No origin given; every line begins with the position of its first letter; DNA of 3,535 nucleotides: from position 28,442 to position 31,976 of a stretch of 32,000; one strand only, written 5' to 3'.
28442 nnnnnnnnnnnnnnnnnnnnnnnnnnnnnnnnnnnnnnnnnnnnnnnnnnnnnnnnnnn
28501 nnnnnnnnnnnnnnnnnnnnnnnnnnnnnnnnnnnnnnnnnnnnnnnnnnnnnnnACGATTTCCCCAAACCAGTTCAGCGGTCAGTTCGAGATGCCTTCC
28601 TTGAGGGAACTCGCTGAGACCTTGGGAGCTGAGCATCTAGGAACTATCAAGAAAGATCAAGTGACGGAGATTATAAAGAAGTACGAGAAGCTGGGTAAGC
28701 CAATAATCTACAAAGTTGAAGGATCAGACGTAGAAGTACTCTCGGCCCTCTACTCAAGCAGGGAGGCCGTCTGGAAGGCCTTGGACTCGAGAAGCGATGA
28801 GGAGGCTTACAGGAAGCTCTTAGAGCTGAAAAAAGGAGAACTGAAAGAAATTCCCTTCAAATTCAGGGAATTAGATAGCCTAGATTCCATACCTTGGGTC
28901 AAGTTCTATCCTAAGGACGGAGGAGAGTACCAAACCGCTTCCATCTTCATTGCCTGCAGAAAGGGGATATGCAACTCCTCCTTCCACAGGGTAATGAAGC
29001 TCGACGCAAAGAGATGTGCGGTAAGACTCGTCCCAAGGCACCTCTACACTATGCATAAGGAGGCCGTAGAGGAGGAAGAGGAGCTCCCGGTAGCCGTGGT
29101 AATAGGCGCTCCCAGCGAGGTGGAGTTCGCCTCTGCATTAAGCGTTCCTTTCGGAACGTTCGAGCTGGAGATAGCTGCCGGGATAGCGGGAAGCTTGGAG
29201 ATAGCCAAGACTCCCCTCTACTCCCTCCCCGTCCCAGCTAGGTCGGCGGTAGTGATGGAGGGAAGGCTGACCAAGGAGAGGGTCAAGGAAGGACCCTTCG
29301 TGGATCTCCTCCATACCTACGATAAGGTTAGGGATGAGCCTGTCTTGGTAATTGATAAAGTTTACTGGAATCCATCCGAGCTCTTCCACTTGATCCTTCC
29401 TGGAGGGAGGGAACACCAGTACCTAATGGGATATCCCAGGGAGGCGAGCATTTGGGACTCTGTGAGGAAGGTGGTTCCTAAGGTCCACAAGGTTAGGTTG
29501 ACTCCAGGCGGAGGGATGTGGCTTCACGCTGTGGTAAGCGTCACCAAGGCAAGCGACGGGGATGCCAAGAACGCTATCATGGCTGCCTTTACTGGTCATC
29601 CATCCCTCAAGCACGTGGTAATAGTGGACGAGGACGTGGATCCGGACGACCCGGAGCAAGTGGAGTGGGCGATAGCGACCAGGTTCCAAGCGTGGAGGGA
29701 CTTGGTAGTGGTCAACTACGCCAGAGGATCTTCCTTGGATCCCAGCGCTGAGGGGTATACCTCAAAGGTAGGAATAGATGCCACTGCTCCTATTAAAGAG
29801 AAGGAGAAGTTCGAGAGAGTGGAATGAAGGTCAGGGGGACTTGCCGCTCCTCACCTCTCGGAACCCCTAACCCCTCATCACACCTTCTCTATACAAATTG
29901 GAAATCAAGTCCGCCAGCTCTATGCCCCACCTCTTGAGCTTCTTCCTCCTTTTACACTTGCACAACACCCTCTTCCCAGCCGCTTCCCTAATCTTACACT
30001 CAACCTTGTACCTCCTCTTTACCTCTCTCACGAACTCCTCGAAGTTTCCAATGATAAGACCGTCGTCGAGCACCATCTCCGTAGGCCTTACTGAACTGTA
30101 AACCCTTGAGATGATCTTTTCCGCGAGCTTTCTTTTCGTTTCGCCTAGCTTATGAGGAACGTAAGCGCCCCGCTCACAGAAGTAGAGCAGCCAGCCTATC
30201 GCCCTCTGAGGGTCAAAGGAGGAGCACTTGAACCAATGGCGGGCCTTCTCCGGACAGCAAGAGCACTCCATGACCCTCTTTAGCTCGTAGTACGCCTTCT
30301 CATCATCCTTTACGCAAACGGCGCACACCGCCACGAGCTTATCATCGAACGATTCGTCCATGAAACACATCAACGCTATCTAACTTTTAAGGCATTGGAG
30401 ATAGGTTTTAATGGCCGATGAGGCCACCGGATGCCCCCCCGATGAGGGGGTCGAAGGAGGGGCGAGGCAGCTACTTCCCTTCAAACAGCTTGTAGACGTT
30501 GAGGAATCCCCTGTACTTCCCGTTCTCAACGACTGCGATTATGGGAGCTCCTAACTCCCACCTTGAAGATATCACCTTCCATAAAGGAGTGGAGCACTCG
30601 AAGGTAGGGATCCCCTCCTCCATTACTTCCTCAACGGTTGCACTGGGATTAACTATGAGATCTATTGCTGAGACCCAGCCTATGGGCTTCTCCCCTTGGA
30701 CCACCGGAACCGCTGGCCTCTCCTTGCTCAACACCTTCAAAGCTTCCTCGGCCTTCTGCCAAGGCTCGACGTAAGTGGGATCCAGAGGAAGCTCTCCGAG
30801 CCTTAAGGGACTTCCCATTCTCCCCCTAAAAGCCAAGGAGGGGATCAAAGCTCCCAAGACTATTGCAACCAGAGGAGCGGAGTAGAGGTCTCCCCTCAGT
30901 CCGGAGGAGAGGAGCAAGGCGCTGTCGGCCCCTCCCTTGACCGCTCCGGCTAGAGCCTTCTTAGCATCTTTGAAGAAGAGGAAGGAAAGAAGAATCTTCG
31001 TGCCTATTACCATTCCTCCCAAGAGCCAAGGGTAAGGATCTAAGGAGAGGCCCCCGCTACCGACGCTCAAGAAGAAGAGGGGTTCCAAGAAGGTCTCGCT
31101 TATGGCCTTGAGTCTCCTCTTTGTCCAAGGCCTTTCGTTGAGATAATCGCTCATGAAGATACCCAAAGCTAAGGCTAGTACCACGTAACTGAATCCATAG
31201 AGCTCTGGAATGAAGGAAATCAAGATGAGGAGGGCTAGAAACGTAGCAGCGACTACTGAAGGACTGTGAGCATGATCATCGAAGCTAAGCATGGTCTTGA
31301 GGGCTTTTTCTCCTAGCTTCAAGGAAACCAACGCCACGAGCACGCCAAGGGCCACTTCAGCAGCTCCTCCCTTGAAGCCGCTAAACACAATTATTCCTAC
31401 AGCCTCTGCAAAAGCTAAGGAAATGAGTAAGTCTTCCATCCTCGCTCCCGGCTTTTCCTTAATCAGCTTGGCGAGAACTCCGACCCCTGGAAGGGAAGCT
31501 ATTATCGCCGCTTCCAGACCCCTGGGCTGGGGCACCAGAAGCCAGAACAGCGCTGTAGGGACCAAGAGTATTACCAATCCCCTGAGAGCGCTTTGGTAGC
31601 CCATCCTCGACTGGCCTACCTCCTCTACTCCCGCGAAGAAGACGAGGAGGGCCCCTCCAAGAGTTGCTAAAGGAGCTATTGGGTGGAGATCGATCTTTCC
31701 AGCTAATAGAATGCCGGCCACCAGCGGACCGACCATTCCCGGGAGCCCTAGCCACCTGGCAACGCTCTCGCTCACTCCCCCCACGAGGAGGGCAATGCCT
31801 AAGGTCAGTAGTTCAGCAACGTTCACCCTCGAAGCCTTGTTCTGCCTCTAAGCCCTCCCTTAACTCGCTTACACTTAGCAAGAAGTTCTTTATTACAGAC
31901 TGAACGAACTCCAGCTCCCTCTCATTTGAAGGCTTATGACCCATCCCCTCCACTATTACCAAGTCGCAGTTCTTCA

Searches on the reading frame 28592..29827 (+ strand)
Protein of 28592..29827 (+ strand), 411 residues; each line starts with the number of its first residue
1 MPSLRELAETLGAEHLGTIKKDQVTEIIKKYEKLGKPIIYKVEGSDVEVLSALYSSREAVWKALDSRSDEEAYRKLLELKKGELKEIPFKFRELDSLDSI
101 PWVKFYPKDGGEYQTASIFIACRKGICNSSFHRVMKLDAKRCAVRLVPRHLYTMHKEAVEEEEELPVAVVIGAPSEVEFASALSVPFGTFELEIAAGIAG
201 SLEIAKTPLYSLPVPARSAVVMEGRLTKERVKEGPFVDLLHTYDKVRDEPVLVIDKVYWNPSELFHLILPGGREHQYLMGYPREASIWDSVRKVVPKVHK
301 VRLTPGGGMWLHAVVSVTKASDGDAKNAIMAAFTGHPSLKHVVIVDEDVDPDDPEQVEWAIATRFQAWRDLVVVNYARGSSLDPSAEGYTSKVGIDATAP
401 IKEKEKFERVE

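Call 22: search_protein_families(library=pfam, proteins=[window:28592-29827:+], max_evalue=0.001)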
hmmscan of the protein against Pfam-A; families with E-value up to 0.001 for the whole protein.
window:28592-29827:+ (411 aa): 2 families
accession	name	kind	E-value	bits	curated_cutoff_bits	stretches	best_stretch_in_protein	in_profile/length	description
PF01977.22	UbiD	-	2.8e-41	141.4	23.3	1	95-272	21-205/206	3-octaprenyl-4-hydroxybenzoate carboxy-lyase Rift-related domain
PF20696.2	UbiD_C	-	1e-38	132.6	24.2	1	276-397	1-127/127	3-octaprenyl-4-hydroxybenzoate carboxy-lyase C-terminal domain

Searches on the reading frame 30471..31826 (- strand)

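Call 22: search_protein_families(library=pfam, proteins=[window:30471-31826:-], max_evalue=0.001)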
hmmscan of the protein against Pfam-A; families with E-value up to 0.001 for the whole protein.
window:30471-31826:- (451 aa): 1 family
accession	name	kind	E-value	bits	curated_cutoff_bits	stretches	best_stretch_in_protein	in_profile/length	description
PF00571.33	CBS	-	6.9e-05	23.5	24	0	357-391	16-52/57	CBS domain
